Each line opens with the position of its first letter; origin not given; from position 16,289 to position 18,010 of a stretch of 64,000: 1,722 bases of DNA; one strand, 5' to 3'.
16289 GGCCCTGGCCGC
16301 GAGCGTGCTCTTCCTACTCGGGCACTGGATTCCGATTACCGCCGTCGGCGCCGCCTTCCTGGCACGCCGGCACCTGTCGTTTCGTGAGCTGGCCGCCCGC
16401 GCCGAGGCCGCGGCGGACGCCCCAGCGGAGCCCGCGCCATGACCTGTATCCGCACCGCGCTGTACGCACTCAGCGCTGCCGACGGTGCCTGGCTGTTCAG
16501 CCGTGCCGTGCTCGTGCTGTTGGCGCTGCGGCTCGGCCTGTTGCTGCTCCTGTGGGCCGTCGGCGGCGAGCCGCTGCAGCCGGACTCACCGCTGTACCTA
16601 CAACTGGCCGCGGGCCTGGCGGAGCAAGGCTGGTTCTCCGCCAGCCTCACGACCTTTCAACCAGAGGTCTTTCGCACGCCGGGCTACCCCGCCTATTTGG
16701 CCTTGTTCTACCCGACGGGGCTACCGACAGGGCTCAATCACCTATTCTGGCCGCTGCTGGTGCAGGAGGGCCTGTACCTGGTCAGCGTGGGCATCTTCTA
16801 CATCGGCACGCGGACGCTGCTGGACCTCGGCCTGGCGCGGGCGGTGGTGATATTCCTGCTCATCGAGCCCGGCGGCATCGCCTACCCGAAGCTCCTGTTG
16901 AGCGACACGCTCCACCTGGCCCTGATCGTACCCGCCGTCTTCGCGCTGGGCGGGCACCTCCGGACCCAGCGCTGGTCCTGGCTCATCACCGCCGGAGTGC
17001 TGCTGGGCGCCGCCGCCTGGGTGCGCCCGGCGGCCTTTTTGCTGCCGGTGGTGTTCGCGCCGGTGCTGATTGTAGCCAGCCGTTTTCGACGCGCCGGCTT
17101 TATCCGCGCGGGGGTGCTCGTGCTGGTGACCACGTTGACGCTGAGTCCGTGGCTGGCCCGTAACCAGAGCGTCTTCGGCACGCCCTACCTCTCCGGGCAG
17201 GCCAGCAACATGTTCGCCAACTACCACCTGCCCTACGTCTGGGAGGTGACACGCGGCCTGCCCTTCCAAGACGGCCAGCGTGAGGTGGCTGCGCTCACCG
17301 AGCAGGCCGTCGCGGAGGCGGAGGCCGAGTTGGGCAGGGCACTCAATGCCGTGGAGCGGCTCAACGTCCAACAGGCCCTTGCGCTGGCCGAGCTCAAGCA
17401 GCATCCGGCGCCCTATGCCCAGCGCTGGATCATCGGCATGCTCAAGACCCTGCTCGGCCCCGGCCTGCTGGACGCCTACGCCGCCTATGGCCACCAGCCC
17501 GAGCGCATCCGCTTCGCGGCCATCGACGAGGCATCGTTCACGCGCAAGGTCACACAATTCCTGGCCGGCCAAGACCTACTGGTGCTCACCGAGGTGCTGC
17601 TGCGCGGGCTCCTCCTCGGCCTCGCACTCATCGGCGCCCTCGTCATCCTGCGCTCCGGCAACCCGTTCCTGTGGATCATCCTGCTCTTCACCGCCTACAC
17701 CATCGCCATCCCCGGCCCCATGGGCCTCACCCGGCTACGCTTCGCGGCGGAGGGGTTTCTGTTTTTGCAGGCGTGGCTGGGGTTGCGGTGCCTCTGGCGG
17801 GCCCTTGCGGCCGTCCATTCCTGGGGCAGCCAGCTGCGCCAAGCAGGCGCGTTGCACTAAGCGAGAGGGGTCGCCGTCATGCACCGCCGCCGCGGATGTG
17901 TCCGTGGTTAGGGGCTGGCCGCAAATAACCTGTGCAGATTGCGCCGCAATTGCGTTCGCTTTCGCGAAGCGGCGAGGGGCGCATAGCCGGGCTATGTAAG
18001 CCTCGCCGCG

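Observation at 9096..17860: Candidate undescribed lipid/glycolipid pathway operon (acyl activation, mutase-like flavoenzyme, flippase-like, GT-C-like)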

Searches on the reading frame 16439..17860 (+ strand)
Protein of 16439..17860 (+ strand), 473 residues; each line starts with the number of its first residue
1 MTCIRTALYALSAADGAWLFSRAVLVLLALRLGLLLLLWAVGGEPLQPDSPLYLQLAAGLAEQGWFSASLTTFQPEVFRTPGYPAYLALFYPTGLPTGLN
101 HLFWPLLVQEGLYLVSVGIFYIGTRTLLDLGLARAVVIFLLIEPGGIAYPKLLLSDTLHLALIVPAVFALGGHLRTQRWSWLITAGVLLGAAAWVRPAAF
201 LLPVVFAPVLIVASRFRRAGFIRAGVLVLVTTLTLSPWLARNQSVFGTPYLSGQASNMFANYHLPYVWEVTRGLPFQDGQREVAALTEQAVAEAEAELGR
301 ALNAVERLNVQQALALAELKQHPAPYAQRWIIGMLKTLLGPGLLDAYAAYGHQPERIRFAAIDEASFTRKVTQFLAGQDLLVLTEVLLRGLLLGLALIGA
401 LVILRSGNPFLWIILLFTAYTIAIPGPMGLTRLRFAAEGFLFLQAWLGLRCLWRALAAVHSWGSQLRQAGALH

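Call 3: search_protein_families(library=pfam, proteins=[window:16439-17860:+])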
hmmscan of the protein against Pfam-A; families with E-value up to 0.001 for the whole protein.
window:16439-17860:+ (473 aa): 0 families

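Call 4: search_protein_families(library=ncbifam, proteins=[window:16439-17860:+])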
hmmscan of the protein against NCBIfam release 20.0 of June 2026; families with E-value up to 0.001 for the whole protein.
window:16439-17860:+ (473 aa): 0 families

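Call 9: find_homologous_proteins(query=window:16439-17857:+)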
Query window:16439-17857:+ (473 aa): 41 proteins with E <= 0.001 among 8000 candidates.
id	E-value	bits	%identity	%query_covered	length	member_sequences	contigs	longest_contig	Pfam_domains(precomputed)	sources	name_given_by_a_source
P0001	0.0e+0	1023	100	100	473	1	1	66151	-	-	-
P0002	1.9e-219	748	78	94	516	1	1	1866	-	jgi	jgi:4-amino-4-deoxy-L-arabinose transferase-like glycosyltransferase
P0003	4.2e-219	747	77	97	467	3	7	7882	-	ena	-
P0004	6.8e-217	739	76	97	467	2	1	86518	-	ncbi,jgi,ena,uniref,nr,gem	ncbi:hypothetical protein [uncultured Thiohalocapsa sp.]|uniref:ArnT family glycosyltransferase n=1 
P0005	6.6e-211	720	78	88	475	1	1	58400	-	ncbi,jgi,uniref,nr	ncbi:MAG: hypothetical protein LJE69_12020 [Thiohalocapsa sp.]|jgi:4-amino-4-deoxy-L-arabinose trans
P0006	5.0e-210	717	77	88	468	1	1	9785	-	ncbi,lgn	-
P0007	8.7e-205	699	77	86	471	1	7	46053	-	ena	-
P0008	3.1e-204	698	76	87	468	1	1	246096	-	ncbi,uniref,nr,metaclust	ncbi:hypothetical protein [Thiohalocapsa sp. ML1]|uniref:hypothetical protein n=1 Tax=Thiohalocapsa 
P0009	1.0e-203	696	77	88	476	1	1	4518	-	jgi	jgi:hypothetical protein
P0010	6.6e-201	687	74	93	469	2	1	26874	-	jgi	jgi:4-amino-4-deoxy-L-arabinose transferase-like glycosyltransferase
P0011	7.5e-198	676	72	89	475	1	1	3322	-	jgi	jgi:hypothetical protein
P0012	7.5e-196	670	72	90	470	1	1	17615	-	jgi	jgi:4-amino-4-deoxy-L-arabinose transferase-like glycosyltransferase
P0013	1.0e-193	663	73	88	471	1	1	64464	-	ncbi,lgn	-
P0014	2.5e-193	662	72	87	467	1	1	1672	-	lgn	-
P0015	2.1e-191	655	70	95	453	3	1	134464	-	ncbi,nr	ncbi:MAG: hypothetical protein EA400_15660 [Chromatiaceae bacterium]|nr:MAG: hypothetical protein EA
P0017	1.8e-179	616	68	92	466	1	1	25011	PF13231.13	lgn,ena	-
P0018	4.5e-157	542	61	91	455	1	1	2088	PF13231.13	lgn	-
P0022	2.5e-121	424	50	93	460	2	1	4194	PF13231.13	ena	-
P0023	1.1e-118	415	48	90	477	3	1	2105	PF13231.13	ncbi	-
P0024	3.4e-115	404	47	95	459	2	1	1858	PF13231.13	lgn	-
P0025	1.1e-102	363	47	87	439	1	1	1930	PF13231.13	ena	-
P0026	1.6e-92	329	41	91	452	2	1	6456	PF13231.13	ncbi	-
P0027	2.3e-92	329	39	95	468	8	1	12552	PF13231.13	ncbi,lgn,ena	-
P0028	8.0e-74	268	37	89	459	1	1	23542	-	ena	-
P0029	3.9e-12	64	28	82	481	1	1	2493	PF13231.13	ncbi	-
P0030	2.1e-8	52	34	42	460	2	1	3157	PF13231.13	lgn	-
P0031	2.3e-8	52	35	13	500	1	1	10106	PF13231.13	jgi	jgi:4-amino-4-deoxy-L-arabinose transferase-like glycosyltransferase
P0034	3.3e-7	48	31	60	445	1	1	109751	PF13231.13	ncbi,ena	-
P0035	1.6e-6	46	31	43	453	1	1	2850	PF13231.13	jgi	jgi:4-amino-4-deoxy-L-arabinose transferase-like glycosyltransferase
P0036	1.6e-6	46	31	43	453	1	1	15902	PF13231.13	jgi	jgi:4-amino-4-deoxy-L-arabinose transferase-like glycosyltransferase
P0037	1.7e-6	46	28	88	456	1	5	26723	PF13231.13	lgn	-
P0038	1.1e-5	43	32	49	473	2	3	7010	PF13231.13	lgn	-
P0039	1.3e-5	43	26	53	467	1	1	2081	PF13231.13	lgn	-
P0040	2.4e-5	42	31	37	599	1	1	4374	PF13231.13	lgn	-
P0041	7.8e-4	37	30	46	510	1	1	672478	PF13231.13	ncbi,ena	-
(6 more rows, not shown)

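Call 11: find_encoding_contigs(protein=P0028, flank=10000, max_places=3)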
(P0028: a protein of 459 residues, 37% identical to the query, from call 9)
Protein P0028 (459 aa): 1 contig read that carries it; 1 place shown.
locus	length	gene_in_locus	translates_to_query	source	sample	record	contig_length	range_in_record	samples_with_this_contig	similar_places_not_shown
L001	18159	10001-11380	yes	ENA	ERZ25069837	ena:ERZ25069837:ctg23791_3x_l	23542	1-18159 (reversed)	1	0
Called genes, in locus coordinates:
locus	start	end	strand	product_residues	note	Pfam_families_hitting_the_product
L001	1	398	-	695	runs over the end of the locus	PF14236:DruA, PF14706:Tnp_DNA_bind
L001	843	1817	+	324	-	PF13231:PMT_2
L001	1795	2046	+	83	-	-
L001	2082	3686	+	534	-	PF13231:PMT_2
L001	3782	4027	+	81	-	-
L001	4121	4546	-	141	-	PF12710:HAD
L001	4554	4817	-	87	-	-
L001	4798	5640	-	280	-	PF04138:GtrA_DPMS_TM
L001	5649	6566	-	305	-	PF01040:UbiA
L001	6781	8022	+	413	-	PF00665:rve (weak)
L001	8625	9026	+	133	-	-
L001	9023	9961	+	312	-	-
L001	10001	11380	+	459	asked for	-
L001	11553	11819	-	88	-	-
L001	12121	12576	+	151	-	-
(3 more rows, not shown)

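Call 12: find_encoding_contigs(protein=P0027, flank=10000, max_places=3)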
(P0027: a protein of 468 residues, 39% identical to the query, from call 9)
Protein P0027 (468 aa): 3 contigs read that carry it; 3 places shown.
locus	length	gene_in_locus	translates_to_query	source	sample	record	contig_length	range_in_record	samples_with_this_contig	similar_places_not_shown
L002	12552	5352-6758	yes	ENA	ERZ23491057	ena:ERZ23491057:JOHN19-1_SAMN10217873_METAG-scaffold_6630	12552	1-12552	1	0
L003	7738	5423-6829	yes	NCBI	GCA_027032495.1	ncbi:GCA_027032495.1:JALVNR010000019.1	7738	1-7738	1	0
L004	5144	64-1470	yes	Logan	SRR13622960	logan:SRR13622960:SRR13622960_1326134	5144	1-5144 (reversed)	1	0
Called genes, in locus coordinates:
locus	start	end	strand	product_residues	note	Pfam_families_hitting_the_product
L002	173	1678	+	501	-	PF13231:PMT_2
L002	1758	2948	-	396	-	PF04055:Radical_SAM, PF13186:SPASM (weak)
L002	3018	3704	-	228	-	PF12710:HAD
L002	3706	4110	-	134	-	PF04138:GtrA_DPMS_TM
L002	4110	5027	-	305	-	PF01040:UbiA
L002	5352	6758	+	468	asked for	PF13231:PMT_2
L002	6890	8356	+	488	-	PF00478:IMPDH, PF00571:CBS, PF03060:NMO, PF01070:FMN_dh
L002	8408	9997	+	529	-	PF00117:GATase, PF07722:Peptidase_C26 (weak), PF02540:NAD_synthase, PF03054:tRNA_Me_trans (faint), PF00958:GMP_synt_C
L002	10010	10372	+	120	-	PF12643:MazG-like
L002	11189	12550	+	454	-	?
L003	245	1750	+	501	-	PF13231:PMT_2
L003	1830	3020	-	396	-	PF04055:Radical_SAM, PF13186:SPASM (weak)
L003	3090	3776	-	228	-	PF12710:HAD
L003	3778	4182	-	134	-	PF04138:GtrA_DPMS_TM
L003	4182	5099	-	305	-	PF01040:UbiA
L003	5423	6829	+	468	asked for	PF13231:PMT_2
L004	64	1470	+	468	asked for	PF13231:PMT_2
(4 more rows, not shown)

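Call 13: find_encoding_contigs(protein=P0015, flank=10000, max_places=2)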
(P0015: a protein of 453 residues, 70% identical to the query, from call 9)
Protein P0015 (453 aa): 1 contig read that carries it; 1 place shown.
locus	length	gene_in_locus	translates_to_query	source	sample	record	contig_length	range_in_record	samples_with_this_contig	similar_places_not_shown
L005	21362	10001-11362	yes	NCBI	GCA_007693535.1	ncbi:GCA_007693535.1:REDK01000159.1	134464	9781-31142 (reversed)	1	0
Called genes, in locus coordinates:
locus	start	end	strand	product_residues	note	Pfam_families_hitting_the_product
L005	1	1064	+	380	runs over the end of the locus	PF13439:Glyco_transf_4, PF13579:Glyco_trans_4_4, PF20706:GT4-conflict, PF00534:Glycos_transf_1, PF13692:Glyco_trans_1_4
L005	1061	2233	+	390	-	PF13439:Glyco_transf_4, PF13579:Glyco_trans_4_4, PF00534:Glycos_transf_1, PF13692:Glyco_trans_1_4, PF13524:Glyco_trans_1_2 (weak)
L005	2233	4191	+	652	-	PF13522:GATase_6, PF13537:GATase_7, PF00733:Asn_synthase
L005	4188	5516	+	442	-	PF13477:Glyco_trans_4_2, PF13439:Glyco_transf_4, PF13579:Glyco_trans_4_4, PF00534:Glycos_transf_1, PF13692:Glyco_trans_1_4, PF13524:Glyco_trans_1_2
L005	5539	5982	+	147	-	PF01724:DUF29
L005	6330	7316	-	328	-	PF01073:3Beta_HSD, PF01370:Epimerase, PF04321:RmlD_sub_bind, PF05368:NmrA (weak), PF13460:NAD_binding_10, PF02719:Polysacc_synt_2 (weak), PF07993:NAD_binding_4, PF16363:GDP_Man_Dehyd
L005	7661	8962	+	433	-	PF07992:Pyr_redox_2 (weak), PF00070:Pyr_redox (faint), PF01266:DAO, PF01593:Amino_oxidase, PF13450:NAD_binding_8, PF03275:GLF (weak)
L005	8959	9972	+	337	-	PF03706:LPG_synthase_TM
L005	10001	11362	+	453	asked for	-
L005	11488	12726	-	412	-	PF13477:Glyco_trans_4_2, PF20706:GT4-conflict, PF00534:Glycos_transf_1, PF13692:Glyco_trans_1_4, PF13524:Glyco_trans_1_2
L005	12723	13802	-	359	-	PF13692:Glyco_trans_1_4, PF13524:Glyco_trans_1_2 (weak), PF00534:Glycos_transf_1 (weak)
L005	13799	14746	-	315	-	PF00535:Glycos_transf_2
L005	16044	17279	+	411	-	PF13439:Glyco_transf_4, PF13579:Glyco_trans_4_4, PF20706:GT4-conflict (weak), PF00534:Glycos_transf_1, PF13692:Glyco_trans_1_4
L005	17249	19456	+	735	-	PF00535:Glycos_transf_2, PF13641:Glyco_tranf_2_3 (faint)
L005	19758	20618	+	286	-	PF01061:ABC2_membrane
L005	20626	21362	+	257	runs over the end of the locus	PF00005:ABC_tran, PF13304:AAA_21 (faint)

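Call 17: find_encoding_contigs(protein=P0008, flank=10000, max_places=2)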
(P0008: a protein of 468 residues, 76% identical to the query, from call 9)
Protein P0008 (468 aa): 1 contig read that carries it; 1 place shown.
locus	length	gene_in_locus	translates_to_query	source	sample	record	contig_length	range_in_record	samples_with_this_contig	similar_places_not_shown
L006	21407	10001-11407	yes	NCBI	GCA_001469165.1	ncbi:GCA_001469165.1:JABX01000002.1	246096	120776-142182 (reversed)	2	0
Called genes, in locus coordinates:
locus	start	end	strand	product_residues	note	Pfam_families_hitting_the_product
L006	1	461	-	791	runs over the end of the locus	-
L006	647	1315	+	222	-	-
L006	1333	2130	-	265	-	PF01925:TauE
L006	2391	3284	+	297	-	PF01073:3Beta_HSD (faint), PF01370:Epimerase, PF13460:NAD_binding_10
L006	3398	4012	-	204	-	PF05685:Uma2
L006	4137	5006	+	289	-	PF00793:DAHP_synth_1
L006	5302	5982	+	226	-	-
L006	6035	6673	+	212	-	PF26618:DUF8196 (weak)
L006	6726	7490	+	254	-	PF00170:bZIP_1 (faint), PF08614:ATG16 (faint), PF09787:Golgin_A5 (weak), PF23649:FKBP15 (weak), PF27605:ODF2_C (faint), PF26561:LETM1_C (faint), PF28016:Mua (faint)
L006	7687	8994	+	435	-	PF01266:DAO (faint), PF01593:Amino_oxidase, PF13450:NAD_binding_8, PF03275:GLF (weak)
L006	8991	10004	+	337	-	PF03706:LPG_synthase_TM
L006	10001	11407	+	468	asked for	-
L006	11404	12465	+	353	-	PF01073:3Beta_HSD, PF01370:Epimerase, PF04321:RmlD_sub_bind, PF05368:NmrA (weak), PF13460:NAD_binding_10, PF02719:Polysacc_synt_2 (weak), PF07993:NAD_binding_4, PF16363:GDP_Man_Dehyd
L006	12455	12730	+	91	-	PF08681:TacA1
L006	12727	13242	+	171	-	PF00583:Acetyltransf_1, PF13508:Acetyltransf_7, PF08445:FR47 (weak), PF13673:Acetyltransf_10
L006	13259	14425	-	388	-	PF13477:Glyco_trans_4_2, PF13439:Glyco_transf_4, PF20706:GT4-conflict, PF00534:Glycos_transf_1, PF13692:Glyco_trans_1_4, PF13524:Glyco_trans_1_2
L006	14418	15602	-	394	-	PF13439:Glyco_transf_4, PF13579:Glyco_trans_4_4, PF00534:Glycos_transf_1, PF13692:Glyco_trans_1_4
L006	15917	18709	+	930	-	PF13428:TPR_14 (faint)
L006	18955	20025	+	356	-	PF03102:NeuB, PF08666:SAF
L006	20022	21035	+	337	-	PF04230:PS_pyruv_trans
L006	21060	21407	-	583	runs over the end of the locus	PF02348:CTP_transf_3, PF12804:NTP_transf_3 (weak)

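Call 18: find_encoding_contigs(protein=P0013, flank=10000, max_places=2)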
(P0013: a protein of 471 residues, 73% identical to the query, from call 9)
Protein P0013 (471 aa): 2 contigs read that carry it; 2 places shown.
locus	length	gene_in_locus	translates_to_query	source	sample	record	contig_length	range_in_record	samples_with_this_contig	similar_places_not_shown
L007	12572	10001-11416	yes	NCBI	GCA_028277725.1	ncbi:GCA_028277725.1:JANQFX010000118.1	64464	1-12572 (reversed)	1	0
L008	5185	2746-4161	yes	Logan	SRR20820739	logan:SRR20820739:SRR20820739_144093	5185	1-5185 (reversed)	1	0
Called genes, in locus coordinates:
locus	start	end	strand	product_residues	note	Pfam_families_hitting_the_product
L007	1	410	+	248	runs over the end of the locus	PF01209:Ubie_methyltran, PF13489:Methyltransf_23, PF13847:Methyltransf_31, PF08241:Methyltransf_11, PF08242:Methyltransf_12, PF13649:Methyltransf_25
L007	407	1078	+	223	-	PF02036:SCP2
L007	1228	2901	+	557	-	PF03109:ABC1, PF27536:UbiB_helical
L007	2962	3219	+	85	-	-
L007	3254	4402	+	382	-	PF13439:Glyco_transf_4, PF13579:Glyco_trans_4_4, PF00534:Glycos_transf_1, PF13692:Glyco_trans_1_4, PF13524:Glyco_trans_1_2 (faint)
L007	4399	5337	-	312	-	PF01522:Polysacc_deac_1 (faint)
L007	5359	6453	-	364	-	-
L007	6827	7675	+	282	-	PF00793:DAHP_synth_1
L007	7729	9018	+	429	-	PF01266:DAO (weak), PF07992:Pyr_redox_2 (weak), PF13450:NAD_binding_8, PF01593:Amino_oxidase, PF03275:GLF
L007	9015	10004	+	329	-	PF03706:LPG_synthase_TM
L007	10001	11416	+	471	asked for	-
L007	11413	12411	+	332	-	PF01073:3Beta_HSD, PF01370:Epimerase, PF02719:Polysacc_synt_2 (faint), PF04321:RmlD_sub_bind, PF05368:NmrA, PF16363:GDP_Man_Dehyd, PF13460:NAD_binding_10, PF07993:NAD_binding_4 (weak), +1 more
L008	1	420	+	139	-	?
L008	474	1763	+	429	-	PF01266:DAO (weak), PF07992:Pyr_redox_2 (weak), PF13450:NAD_binding_8, PF01593:Amino_oxidase, PF03275:GLF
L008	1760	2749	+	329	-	PF03706:LPG_synthase_TM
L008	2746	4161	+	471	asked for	-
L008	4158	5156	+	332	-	PF01073:3Beta_HSD, PF01370:Epimerase, PF02719:Polysacc_synt_2 (faint), PF04321:RmlD_sub_bind, PF05368:NmrA, PF16363:GDP_Man_Dehyd, PF13460:NAD_binding_10, PF07993:NAD_binding_4 (weak), +1 more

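Call 19: find_encoding_contigs(protein=P0017, flank=10000, max_places=2)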
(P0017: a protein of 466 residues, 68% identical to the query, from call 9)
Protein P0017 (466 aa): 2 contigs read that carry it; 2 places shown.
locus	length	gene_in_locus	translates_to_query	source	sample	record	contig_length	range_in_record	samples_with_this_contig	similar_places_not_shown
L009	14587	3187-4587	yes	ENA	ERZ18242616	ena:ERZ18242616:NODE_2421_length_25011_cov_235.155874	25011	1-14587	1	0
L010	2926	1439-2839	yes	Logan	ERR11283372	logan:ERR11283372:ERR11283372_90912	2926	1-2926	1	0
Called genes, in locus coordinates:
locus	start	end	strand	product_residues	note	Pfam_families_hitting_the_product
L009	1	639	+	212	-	?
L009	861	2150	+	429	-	PF01266:DAO (faint), PF13450:NAD_binding_8, PF01593:Amino_oxidase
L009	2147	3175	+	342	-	PF03706:LPG_synthase_TM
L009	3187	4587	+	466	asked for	PF13231:PMT_2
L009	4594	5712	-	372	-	PF01702:TGT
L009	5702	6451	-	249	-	PF00702:Hydrolase, PF13419:HAD_2 (weak), PF13242:Hydrolase_like (weak)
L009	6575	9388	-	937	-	PF12974:Phosphonate-bd, PF00989:PAS (faint), PF00990:GGDEF, PF00563:EAL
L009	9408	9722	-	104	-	PF07689:KaiB (weak)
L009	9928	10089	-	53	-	-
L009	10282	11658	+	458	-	PF00072:Response_reg, PF00158:Sigma54_activat, PF01078:Mg_chelatase (faint), PF14532:Sigma54_activ_2, PF25601:AAA_lid_14, PF02954:HTH_8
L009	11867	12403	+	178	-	PF04542:Sigma70_r2, PF22029:PhyR_sigma2, PF08281:Sigma70_r4_2, PF04545:Sigma70_r4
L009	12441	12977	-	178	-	PF01625:PMSR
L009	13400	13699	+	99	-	PF22277:EncFtn-like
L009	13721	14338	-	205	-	PF13353:Fer4_12 (weak), PF04055:Radical_SAM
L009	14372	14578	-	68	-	PF13597:NRDD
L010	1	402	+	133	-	?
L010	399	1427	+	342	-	PF03706:LPG_synthase_TM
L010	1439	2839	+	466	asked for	PF13231:PMT_2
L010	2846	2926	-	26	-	?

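Call 27: search_solved_structures(query=window:16439-17857:+, max_evalue=1)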
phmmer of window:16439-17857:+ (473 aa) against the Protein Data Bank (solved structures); distinct sequences matched with E-value up to 1: 0.

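Call 54: search_protein_families(library=pfam, proteins=[window:16439-17860:+], max_evalue=1)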
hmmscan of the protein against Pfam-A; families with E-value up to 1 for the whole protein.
window:16439-17860:+ (473 aa): 1 family
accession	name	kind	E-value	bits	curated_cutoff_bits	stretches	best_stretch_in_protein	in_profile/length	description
PF13231.12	PMT_2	-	0.007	17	26.1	1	112-238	31-160/160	Dolichyl-phosphate-mannose-protein mannosyltransferase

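Call 87: predict_structure(alignment_id=A3)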
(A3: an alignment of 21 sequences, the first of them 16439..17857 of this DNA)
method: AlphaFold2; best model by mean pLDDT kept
length: 473 residues; sequences in the alignment: 21
mean_pLDDT: 87.3   pTM: 0.87
mean pLDDT of the five models: 87.3, 86.1, 84.2, 84.0, 83.3
residues with pLDDT >= 90: 306; 70-90: 107; 50-70: 47; < 50: 13
segments of 3 or more residues with pLDDT < 50: 1-11
pLDDT, mean of each block of 10 residues (from residue 1): 39 77 95 83 61 90 91 92 93 69 82 94 96 94 65 77 97 98 98 95 98 98 98 97 95 94 94 92 97 98 96 97 95 87 61 60 76 81 86 96 97 97 89 84 95 91 80 65
secondary structure, 60 per line:
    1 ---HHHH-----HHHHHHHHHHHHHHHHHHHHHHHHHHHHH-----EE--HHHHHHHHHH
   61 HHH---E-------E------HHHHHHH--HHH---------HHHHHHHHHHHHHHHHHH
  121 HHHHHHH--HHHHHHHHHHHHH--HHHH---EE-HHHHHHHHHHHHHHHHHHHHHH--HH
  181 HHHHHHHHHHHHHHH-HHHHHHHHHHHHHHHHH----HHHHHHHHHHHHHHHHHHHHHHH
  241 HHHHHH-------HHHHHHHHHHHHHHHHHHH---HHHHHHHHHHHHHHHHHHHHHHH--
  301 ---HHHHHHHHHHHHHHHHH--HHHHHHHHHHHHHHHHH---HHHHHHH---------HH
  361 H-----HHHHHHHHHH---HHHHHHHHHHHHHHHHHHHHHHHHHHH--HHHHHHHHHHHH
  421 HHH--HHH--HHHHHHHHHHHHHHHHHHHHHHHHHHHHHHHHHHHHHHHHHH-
elements in order: H4-7 H13-41 H51-63 H82-88 H103-127 H130-142 H145-148 H155-176 H179-195 H197-213 H218-246 H254-272 H276-298 H304-320 H323-339 H343-349 H367-376 H380-406 H409-423 H431-472
